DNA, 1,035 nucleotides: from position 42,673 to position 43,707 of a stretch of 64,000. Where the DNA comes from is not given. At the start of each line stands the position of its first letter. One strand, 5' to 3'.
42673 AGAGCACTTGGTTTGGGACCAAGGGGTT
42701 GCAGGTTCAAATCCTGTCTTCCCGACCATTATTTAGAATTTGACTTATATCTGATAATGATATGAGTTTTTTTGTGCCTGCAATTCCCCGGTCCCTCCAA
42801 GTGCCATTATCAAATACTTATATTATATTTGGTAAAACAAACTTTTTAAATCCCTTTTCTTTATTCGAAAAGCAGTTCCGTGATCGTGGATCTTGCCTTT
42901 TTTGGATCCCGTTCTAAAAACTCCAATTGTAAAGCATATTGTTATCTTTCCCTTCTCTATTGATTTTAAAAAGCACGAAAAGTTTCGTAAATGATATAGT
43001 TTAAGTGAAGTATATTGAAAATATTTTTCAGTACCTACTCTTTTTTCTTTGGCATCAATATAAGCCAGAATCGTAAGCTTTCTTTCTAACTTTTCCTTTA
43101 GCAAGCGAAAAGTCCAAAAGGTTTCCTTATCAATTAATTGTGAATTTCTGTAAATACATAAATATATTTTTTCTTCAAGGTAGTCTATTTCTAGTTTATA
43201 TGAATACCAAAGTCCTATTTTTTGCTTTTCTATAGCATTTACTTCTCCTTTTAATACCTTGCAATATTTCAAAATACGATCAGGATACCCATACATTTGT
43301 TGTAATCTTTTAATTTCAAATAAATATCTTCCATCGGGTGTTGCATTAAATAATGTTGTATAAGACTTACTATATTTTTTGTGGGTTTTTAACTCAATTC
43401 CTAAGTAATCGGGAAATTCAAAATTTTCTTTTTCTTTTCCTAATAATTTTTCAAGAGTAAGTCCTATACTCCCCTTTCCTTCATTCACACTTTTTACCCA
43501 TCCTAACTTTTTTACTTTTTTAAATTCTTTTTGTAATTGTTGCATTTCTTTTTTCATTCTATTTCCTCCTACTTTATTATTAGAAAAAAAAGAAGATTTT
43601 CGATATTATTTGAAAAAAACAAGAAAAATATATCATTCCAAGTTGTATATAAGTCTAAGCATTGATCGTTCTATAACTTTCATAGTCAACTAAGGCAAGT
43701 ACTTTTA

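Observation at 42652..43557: Orphan MvaI/BcnI-family restriction endonuclease immediately downstream of tRNA-Pro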

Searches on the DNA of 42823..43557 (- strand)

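Call 40: search_rna_families(sources=[L009, L011, L020, L023, L046, L042, L055, L048], threshold=gathering)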
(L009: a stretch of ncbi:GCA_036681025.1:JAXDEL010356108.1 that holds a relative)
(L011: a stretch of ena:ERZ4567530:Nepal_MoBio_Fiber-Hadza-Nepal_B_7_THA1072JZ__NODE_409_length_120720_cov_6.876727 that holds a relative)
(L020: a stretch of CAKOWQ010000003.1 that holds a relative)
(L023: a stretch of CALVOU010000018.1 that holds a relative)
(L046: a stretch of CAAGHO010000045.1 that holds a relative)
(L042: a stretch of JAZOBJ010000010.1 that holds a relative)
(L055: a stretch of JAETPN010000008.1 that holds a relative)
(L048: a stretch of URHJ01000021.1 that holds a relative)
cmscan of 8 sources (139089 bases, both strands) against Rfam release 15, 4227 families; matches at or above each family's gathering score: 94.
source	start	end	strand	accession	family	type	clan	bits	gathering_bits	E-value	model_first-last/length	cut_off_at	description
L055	4057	4246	-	RF00230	T-box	Cis-reg; leader;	-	110.2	93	3.9e-23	1-219/219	no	T-box leader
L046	6749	6946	-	RF00230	T-box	Cis-reg; leader;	-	100.8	93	1e-20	1-219/219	no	T-box leader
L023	11925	11997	-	RF00005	tRNA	Gene; tRNA;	CL00001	77.8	29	4.9e-15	1-71/71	no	tRNA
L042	9287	9359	-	RF00005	tRNA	Gene; tRNA;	CL00001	77.8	29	4.9e-15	1-71/71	no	tRNA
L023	12008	12081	-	RF00005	tRNA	Gene; tRNA;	CL00001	77.7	29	5.2e-15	1-71/71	no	tRNA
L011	9849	9922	-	RF00005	tRNA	Gene; tRNA;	CL00001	77.2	29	7.1e-15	1-71/71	no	tRNA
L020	14668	14741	-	RF00005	tRNA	Gene; tRNA;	CL00001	77.2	29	6.9e-15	1-71/71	no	tRNA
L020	14586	14658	-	RF00005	tRNA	Gene; tRNA;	CL00001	77.2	29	6.9e-15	1-71/71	no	tRNA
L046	11774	11847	-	RF00005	tRNA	Gene; tRNA;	CL00001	77.2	29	7.1e-15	1-71/71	no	tRNA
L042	9369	9442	-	RF00005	tRNA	Gene; tRNA;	CL00001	77.2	29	7.1e-15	1-71/71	no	tRNA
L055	14078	14151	+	RF00005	tRNA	Gene; tRNA;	CL00001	77.2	29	7.1e-15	1-71/71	no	tRNA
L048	1916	1989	-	RF00005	tRNA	Gene; tRNA;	CL00001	77.2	29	7.1e-15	1-71/71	no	tRNA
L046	11689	11761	-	RF00005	tRNA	Gene; tRNA;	CL00001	76.1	29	1.4e-14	1-71/71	no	tRNA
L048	1837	1909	-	RF00005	tRNA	Gene; tRNA;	CL00001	76.1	29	1.4e-14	1-71/71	no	tRNA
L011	9770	9842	-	RF00005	tRNA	Gene; tRNA;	CL00001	75.8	29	1.8e-14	1-71/71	no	tRNA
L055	14163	14235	+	RF00005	tRNA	Gene; tRNA;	CL00001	75.3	29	2.4e-14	1-71/71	no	tRNA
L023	11221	11293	-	RF00005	tRNA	Gene; tRNA;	CL00001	74.5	29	4e-14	1-71/71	no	tRNA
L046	11422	11494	-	RF00005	tRNA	Gene; tRNA;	CL00001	74.2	29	4.7e-14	1-71/71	no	tRNA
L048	1574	1646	-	RF00005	tRNA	Gene; tRNA;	CL00001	74.2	29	4.7e-14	1-71/71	no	tRNA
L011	9495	9567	-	RF00005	tRNA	Gene; tRNA;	CL00001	73.5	29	7.4e-14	1-71/71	no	tRNA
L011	9010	9082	-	RF00005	tRNA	Gene; tRNA;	CL00001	73.4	29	7.9e-14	1-71/71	no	tRNA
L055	14451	14523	+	RF00005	tRNA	Gene; tRNA;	CL00001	73.4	29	7.9e-14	1-71/71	no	tRNA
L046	10849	10922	-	RF00005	tRNA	Gene; tRNA;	CL00001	72.8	29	1.1e-13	1-71/71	no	tRNA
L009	9015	9087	-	RF00005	tRNA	Gene; tRNA;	CL00001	72.7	29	1.3e-13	1-71/71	no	tRNA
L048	899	972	-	RF00005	tRNA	Gene; tRNA;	CL00001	72.7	29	1.2e-13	1-71/71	no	tRNA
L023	11662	11734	-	RF00005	tRNA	Gene; tRNA;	CL00001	72.1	29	1.8e-13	1-71/71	no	tRNA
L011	7808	7881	+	RF00005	tRNA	Gene; tRNA;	CL00001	71.5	29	2.7e-13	1-71/71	no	tRNA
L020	11020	11092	-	RF00005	tRNA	Gene; tRNA;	CL00001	71.4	29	2.7e-13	1-71/71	no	tRNA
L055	11047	11119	-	RF00005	tRNA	Gene; tRNA;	CL00001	71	29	3.7e-13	1-71/71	no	tRNA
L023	11103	11176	-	RF00005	tRNA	Gene; tRNA;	CL00001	70.4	29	5.3e-13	1-71/71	no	tRNA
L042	9023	9095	-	RF00005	tRNA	Gene; tRNA;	CL00001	69.7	29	8.1e-13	1-71/71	no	tRNA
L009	9096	9169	-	RF00005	tRNA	Gene; tRNA;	CL00001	69.5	29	9e-13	1-71/71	no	tRNA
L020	14319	14391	-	RF00005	tRNA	Gene; tRNA;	CL00001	69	29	1.2e-12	1-71/71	no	tRNA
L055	7149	7223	-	RF00005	tRNA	Gene; tRNA;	CL00001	68.9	29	1.4e-12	1-71/71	no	tRNA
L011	8907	8980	-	RF00005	tRNA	Gene; tRNA;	CL00001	68.8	29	1.5e-12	1-71/71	no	tRNA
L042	8458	8531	-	RF00005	tRNA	Gene; tRNA;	CL00001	68.8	29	1.5e-12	1-71/71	no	tRNA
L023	11752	11823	-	RF00005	tRNA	Gene; tRNA;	CL00001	68.7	29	1.6e-12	1-71/71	no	tRNA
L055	11220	11291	-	RF00005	tRNA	Gene; tRNA;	CL00001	68.7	29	1.6e-12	1-71/71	no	tRNA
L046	11512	11583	-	RF00005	tRNA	Gene; tRNA;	CL00001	68.6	29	1.6e-12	1-71/71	no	tRNA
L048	1662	1733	-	RF00005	tRNA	Gene; tRNA;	CL00001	68.6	29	1.6e-12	1-71/71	no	tRNA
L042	8377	8450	-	RF00005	tRNA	Gene; tRNA;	CL00001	68.5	29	1.8e-12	1-71/71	no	tRNA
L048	818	891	-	RF00005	tRNA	Gene; tRNA;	CL00001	68.5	29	1.8e-12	1-71/71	no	tRNA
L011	8825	8898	-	RF00005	tRNA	Gene; tRNA;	CL00001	68.4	29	1.9e-12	1-71/71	no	tRNA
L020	10809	10882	-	RF00005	tRNA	Gene; tRNA;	CL00001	68.4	29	1.9e-12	1-71/71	no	tRNA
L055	10866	10939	-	RF00005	tRNA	Gene; tRNA;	CL00001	68.4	29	1.9e-12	1-71/71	no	tRNA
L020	10892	10965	-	RF00005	tRNA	Gene; tRNA;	CL00001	68.3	29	2.1e-12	1-71/71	no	tRNA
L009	8833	8906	-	RF00005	tRNA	Gene; tRNA;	CL00001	67.3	29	3.7e-12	1-71/71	no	tRNA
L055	11132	11204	-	RF00005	tRNA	Gene; tRNA;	CL00001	67.3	29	3.7e-12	1-71/71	no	tRNA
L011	9093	9165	-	RF00005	tRNA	Gene; tRNA;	CL00001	67.2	29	4e-12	1-71/71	no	tRNA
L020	14404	14475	-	RF00005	tRNA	Gene; tRNA;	CL00001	67.1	29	4.4e-12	1-71/71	no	tRNA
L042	9113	9184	-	RF00005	tRNA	Gene; tRNA;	CL00001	67.1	29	4.4e-12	1-71/71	no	tRNA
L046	10768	10841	-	RF00005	tRNA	Gene; tRNA;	CL00001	66.6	29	5.9e-12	1-71/71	no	tRNA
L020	11099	11171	-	RF00005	tRNA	Gene; tRNA;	CL00001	66.3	29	6.9e-12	1-71/71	no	tRNA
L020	11179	11252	-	RF00005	tRNA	Gene; tRNA;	CL00001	66.3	29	7.1e-12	1-71/71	no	tRNA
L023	11380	11453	-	RF00005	tRNA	Gene; tRNA;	CL00001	66.3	29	7.1e-12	1-71/71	no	tRNA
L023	11300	11372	-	RF00005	tRNA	Gene; tRNA;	CL00001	65.9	29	9e-12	1-71/71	no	tRNA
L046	10974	11046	-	RF00005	tRNA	Gene; tRNA;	CL00001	65.9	29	9.2e-12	1-71/71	no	tRNA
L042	141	212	-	RF00005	tRNA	Gene; tRNA;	CL00001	65.8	29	9.5e-12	1-71/71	no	tRNA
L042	8575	8647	-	RF00005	tRNA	Gene; tRNA;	CL00001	65.4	29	1.2e-11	1-71/71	no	tRNA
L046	11055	11128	-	RF00005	tRNA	Gene; tRNA;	CL00001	65.2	29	1.4e-11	1-71/71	no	tRNA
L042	8660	8733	-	RF00005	tRNA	Gene; tRNA;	CL00001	65.2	29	1.4e-11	1-71/71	no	tRNA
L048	1113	1186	-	RF00005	tRNA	Gene; tRNA;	CL00001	65.2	29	1.4e-11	1-71/71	no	tRNA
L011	9586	9657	-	RF00005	tRNA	Gene; tRNA;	CL00001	65.1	29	1.6e-11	1-71/71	no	tRNA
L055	14362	14433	+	RF00005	tRNA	Gene; tRNA;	CL00001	65.1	29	1.6e-11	1-71/71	no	tRNA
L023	11025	11098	-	RF00005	tRNA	Gene; tRNA;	CL00001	65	29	1.6e-11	1-71/71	no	tRNA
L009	8912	8985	-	RF00005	tRNA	Gene; tRNA;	CL00001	64.6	29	2.1e-11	1-71/71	no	tRNA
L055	10949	11022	-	RF00005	tRNA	Gene; tRNA;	CL00001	64.3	29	2.5e-11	1-71/71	no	tRNA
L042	6434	6506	-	RF00005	tRNA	Gene; tRNA;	CL00001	64.2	29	2.7e-11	1-71/71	no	tRNA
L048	1193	1266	-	RF00005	tRNA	Gene; tRNA;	CL00001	64.1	29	2.9e-11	1-71/71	no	tRNA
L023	11834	11914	-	RF00005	tRNA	Gene; tRNA;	CL00001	63.4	29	4.5e-11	1-71/71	no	tRNA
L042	8745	8818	-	RF00005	tRNA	Gene; tRNA;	CL00001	63.3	29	4.7e-11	1-71/71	no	tRNA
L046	11148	11221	-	RF00005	tRNA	Gene; tRNA;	CL00001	63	29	5.9e-11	1-71/71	no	tRNA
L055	14246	14326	+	RF00005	tRNA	Gene; tRNA;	CL00001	63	29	5.7e-11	1-71/71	no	tRNA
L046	11596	11677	-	RF00005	tRNA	Gene; tRNA;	CL00001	61.6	29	1.4e-10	1-71/71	no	tRNA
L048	1744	1825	-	RF00005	tRNA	Gene; tRNA;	CL00001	61.6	29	1.4e-10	1-71/71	no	tRNA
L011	9681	9761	-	RF00005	tRNA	Gene; tRNA;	CL00001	61.3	29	1.7e-10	1-71/71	no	tRNA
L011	9172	9245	-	RF00005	tRNA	Gene; tRNA;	CL00001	60.5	29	2.8e-10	1-71/71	no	tRNA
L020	14495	14575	-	RF00005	tRNA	Gene; tRNA;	CL00001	60.4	29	2.9e-10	1-71/71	no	tRNA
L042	9195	9275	-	RF00005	tRNA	Gene; tRNA;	CL00001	60.4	29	2.9e-10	1-71/71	no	tRNA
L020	11368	11453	-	RF00005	tRNA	Gene; tRNA;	CL00001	59.2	29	6.5e-10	1-71/71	no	tRNA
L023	11564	11649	-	RF00005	tRNA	Gene; tRNA;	CL00001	59.2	29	6.5e-10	1-71/71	no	tRNA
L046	11330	11415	-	RF00005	tRNA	Gene; tRNA;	CL00001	59.2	29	6.5e-10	1-71/71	no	tRNA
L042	8926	9011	-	RF00005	tRNA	Gene; tRNA;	CL00001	59.2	29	6.5e-10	1-71/71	no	tRNA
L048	1482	1567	-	RF00005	tRNA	Gene; tRNA;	CL00001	59.2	29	6.5e-10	1-71/71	no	tRNA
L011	9397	9482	-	RF00005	tRNA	Gene; tRNA;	CL00001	59.1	29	6.7e-10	1-71/71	no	tRNA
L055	11396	11483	-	RF00005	tRNA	Gene; tRNA;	CL00001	58.9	29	7.9e-10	1-71/71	no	tRNA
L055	11493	11578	-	RF00005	tRNA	Gene; tRNA;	CL00001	58.6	29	9.2e-10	1-71/71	no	tRNA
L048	1033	1105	-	RF00005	tRNA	Gene; tRNA;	CL00001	58.1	29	1.3e-09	1-71/71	no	tRNA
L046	11231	11320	-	RF00005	tRNA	Gene; tRNA;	CL00001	57.6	29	1.8e-09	1-71/71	no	tRNA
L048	1383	1472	-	RF00005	tRNA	Gene; tRNA;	CL00001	57.6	29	1.8e-09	1-71/71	no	tRNA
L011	9262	9349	-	RF00005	tRNA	Gene; tRNA;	CL00001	56.7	29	3.2e-09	1-71/71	no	tRNA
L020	11269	11358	-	RF00005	tRNA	Gene; tRNA;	CL00001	55.4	29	7.3e-09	1-71/71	no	tRNA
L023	11465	11554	-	RF00005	tRNA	Gene; tRNA;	CL00001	55.4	29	7.3e-09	1-71/71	no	tRNA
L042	8830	8919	-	RF00005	tRNA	Gene; tRNA;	CL00001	55.4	29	7.3e-09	1-71/71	no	tRNA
